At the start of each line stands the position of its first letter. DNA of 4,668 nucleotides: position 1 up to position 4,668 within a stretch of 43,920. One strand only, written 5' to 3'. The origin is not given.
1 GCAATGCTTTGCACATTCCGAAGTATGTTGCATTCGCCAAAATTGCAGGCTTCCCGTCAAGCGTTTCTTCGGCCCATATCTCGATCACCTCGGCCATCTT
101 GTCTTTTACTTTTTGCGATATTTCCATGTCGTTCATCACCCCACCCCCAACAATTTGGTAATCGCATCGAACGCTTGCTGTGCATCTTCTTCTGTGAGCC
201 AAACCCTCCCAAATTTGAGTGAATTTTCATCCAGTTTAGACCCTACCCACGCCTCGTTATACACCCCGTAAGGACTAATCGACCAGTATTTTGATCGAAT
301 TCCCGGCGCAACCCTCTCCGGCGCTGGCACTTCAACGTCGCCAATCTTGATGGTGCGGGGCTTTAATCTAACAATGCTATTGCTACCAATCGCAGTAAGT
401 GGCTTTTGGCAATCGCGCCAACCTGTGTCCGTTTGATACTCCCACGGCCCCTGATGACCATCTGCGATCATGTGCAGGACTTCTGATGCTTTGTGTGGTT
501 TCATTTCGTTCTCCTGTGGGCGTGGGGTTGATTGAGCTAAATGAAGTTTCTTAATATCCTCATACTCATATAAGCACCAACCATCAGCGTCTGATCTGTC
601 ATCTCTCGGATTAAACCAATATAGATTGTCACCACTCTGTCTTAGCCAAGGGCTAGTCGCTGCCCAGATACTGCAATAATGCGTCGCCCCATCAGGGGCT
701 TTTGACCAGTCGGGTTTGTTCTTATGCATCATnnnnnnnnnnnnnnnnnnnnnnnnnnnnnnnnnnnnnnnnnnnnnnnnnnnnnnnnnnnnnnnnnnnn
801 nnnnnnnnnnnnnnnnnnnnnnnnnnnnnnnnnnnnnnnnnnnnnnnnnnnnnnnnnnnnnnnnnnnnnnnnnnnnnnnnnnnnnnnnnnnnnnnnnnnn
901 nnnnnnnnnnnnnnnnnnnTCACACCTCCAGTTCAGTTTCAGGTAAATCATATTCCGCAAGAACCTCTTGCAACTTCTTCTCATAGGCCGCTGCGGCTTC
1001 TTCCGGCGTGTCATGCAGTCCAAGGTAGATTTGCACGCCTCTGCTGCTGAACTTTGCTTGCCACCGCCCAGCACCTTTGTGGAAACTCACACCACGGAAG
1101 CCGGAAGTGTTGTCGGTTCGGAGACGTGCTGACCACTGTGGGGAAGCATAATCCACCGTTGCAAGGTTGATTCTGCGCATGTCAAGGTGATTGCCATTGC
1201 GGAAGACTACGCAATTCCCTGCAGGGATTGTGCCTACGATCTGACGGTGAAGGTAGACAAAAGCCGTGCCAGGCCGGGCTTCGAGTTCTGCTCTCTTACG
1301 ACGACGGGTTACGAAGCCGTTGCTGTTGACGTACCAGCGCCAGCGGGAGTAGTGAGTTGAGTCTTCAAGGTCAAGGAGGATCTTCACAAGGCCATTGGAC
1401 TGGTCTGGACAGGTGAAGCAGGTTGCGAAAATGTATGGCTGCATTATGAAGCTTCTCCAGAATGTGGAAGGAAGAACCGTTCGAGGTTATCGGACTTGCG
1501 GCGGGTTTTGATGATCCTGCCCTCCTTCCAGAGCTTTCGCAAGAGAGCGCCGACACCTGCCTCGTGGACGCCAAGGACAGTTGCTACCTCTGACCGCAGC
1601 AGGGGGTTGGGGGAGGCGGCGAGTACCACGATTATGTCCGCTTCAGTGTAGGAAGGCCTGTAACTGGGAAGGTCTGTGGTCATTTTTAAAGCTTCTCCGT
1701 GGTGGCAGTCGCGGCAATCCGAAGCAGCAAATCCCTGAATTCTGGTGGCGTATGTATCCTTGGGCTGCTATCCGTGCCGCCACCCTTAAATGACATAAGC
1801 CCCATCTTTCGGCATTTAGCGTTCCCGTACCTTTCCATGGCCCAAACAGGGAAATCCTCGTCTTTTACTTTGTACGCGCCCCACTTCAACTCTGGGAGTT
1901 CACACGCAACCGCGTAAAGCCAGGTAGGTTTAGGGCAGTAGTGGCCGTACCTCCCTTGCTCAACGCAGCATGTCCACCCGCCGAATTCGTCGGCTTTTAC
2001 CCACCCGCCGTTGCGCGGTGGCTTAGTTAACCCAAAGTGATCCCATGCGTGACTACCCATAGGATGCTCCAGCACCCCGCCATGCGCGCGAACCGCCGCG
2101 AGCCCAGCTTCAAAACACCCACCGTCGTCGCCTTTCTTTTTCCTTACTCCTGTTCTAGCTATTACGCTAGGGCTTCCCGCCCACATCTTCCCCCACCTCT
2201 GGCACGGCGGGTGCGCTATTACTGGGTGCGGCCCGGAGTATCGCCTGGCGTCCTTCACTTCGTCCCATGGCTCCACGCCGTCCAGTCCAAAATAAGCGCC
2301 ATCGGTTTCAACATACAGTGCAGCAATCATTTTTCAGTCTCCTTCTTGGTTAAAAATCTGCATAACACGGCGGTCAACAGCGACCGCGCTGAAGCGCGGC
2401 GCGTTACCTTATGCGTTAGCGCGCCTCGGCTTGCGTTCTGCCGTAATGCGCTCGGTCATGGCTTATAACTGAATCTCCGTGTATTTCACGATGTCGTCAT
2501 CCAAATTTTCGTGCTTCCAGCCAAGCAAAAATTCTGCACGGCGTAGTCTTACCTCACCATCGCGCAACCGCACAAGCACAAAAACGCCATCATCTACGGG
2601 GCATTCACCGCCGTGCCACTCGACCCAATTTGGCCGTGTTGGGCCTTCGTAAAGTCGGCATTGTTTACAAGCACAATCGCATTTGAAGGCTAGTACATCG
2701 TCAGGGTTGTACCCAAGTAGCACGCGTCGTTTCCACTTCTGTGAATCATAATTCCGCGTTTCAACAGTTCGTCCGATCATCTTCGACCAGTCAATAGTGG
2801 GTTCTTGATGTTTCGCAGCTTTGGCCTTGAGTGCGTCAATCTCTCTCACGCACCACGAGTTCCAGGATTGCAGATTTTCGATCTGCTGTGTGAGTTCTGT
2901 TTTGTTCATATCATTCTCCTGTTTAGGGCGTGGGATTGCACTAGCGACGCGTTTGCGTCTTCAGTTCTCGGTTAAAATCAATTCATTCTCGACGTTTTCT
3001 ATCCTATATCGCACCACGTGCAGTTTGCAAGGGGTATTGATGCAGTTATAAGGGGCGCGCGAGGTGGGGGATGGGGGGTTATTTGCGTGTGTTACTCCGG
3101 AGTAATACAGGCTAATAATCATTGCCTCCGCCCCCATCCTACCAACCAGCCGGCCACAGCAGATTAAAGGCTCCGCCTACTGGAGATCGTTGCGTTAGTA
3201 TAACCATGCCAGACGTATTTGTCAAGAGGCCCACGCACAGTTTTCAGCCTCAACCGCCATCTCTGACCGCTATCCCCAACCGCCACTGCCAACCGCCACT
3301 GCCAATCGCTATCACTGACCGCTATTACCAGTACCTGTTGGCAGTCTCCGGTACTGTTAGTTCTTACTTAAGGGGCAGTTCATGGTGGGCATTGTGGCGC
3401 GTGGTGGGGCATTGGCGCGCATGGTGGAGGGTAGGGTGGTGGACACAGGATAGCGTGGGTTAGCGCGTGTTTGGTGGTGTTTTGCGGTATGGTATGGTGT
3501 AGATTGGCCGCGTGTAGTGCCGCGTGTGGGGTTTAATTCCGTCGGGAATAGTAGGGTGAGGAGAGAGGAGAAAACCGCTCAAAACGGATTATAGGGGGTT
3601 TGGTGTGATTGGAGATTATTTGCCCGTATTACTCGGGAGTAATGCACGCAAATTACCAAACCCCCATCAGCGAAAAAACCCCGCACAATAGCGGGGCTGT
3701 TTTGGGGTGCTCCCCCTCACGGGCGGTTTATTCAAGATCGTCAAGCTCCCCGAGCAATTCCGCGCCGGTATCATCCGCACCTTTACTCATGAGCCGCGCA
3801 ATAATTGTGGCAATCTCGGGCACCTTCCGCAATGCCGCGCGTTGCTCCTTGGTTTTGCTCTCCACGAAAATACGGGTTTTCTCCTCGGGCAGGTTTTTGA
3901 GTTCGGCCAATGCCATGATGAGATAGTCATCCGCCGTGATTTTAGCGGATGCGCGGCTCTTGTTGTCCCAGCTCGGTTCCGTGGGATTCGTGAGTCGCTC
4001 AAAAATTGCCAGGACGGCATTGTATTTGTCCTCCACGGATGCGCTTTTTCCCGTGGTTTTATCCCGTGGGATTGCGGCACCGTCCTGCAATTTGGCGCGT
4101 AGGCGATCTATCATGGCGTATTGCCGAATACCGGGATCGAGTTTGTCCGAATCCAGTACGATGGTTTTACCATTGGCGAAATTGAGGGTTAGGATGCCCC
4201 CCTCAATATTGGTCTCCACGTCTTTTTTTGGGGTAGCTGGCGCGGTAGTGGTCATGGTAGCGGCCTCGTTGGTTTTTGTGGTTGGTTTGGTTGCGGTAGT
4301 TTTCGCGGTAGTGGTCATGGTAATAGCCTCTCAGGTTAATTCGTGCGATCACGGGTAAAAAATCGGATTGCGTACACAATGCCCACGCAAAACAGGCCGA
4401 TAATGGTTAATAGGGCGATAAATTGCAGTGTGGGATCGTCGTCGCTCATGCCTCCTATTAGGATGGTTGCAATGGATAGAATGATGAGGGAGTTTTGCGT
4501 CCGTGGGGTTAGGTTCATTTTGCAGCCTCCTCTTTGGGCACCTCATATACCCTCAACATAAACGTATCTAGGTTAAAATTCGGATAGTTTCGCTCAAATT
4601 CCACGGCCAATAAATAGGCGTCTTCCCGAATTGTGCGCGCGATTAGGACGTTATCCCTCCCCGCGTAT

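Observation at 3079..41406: Twelve-copy, strictly intergenic 40-44 bp palindrome family (invariant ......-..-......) marks every module boundary on both arms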

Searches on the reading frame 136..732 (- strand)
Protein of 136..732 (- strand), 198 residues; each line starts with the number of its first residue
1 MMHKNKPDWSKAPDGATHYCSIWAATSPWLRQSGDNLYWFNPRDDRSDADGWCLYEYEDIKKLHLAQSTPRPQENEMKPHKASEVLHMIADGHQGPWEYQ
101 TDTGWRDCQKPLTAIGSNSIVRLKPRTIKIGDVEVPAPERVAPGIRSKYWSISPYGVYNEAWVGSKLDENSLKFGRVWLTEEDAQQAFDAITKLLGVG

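Call 29: search_protein_families(library=pfam, proteins=[window:136-732:-], max_evalue=0.05)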
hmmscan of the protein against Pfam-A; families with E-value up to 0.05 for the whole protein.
window:136-732:- (198 aa): 0 families

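Call 30: search_protein_families(library=phrogs, proteins=[window:136-732:-], max_evalue=0.01)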
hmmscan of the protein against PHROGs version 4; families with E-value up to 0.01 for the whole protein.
window:136-732:- (198 aa): 4 families
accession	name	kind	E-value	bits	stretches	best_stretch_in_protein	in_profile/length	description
phrog_18768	-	unknown function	2.2e-11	45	1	118-193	49-127/131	-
phrog_7617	-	unknown function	4.5e-07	30.5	1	50-196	109-254/256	-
phrog_3483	-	unknown function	2.1e-05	25.6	1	8-73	5-60/183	-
phrog_7563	-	unknown function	0.0071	18.2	0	11-22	9-20/67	-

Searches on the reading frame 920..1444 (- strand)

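Call 29: search_protein_families(library=pfam, proteins=[window:920-1444:-], max_evalue=0.05)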
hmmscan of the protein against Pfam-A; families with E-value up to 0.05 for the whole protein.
window:920-1444:- (174 aa): 2 families
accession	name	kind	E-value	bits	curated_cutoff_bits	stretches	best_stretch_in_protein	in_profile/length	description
PF00847.26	AP2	-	9.6e-08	32.7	33.3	1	114-156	1-46/54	AP2 domain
PF13392.12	HNH_3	-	0.0088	16.1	24.8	1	68-96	10-38/46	HNH endonuclease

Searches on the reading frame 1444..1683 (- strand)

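Call 8: search_protein_families(library=pfam, proteins=[window:1444-1683:-], max_evalue=0.01)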
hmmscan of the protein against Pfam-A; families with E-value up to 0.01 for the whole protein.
window:1444-1683:- (79 aa): 1 family
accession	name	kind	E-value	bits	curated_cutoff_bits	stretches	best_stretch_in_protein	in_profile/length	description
PF12802.13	MarR_2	-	0.0073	16.9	27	1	12-61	5-54/61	MarR family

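Call 30: search_protein_families(library=phrogs, proteins=[window:1444-1683:-], max_evalue=0.01)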
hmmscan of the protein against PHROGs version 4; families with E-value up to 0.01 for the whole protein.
window:1444-1683:- (79 aa): 2 families
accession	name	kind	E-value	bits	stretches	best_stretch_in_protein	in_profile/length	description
phrog_19053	-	unknown function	0.0022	18.7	1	30-66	176-212/246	-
phrog_1687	-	transcription regulation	0.0067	17.4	1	30-65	83-118/162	MarR family transcrition regulator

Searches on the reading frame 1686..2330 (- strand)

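Call 8: search_protein_families(library=pfam, proteins=[window:1686-2330:-], max_evalue=0.01)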
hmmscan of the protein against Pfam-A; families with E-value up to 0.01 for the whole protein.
window:1686-2330:- (214 aa): 0 families

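Call 30: search_protein_families(library=phrogs, proteins=[window:1686-2330:-], max_evalue=0.01)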
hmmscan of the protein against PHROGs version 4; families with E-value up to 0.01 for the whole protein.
window:1686-2330:- (214 aa): 1 family
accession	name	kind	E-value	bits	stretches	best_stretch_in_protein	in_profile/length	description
phrog_12600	-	unknown function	1.5e-68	231.3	1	1-211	3-196/203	-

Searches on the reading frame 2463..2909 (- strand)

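Call 8: search_protein_families(library=pfam, proteins=[window:2463-2909:-], max_evalue=0.01)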
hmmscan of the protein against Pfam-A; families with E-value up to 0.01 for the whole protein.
window:2463-2909:- (148 aa): 0 families

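Call 30: search_protein_families(library=phrogs, proteins=[window:2463-2909:-], max_evalue=0.01)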
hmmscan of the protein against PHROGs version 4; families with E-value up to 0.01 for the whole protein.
window:2463-2909:- (148 aa): 3 families
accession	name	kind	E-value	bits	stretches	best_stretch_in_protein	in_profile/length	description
phrog_9174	-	unknown function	9.2e-11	43.3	1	81-144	4-74/157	-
phrog_26870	-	unknown function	2.5e-07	31.9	1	93-144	109-162/236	-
phrog_16943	-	unknown function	2.5e-06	28.5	1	91-144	108-160/166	-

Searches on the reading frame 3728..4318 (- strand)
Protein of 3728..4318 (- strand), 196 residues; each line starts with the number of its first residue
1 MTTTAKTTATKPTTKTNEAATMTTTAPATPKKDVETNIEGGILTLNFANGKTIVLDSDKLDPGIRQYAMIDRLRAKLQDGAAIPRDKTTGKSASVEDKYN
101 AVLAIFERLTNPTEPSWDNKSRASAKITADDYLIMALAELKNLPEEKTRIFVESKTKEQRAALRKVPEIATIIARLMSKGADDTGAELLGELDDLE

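Call 29: search_protein_families(library=pfam, proteins=[window:3728-4318:-], max_evalue=0.05)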
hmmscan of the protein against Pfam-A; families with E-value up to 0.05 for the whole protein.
window:3728-4318:- (196 aa): 0 families

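Call 30: search_protein_families(library=phrogs, proteins=[window:3728-4318:-], max_evalue=0.01)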
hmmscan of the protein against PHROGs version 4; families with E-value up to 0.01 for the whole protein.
window:3728-4318:- (196 aa): 0 families

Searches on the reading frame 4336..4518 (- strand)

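Call 106: search_protein_families(library=pfam, proteins=[window:4336-4518:-], max_evalue=0.1)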
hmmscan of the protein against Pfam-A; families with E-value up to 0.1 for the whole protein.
window:4336-4518:- (60 aa): 1 family
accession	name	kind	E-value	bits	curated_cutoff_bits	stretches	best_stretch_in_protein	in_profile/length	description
PF12650.12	DUF3784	-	0.069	13.8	28.1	1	7-52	46-91/94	Domain of unknown function (DUF3784)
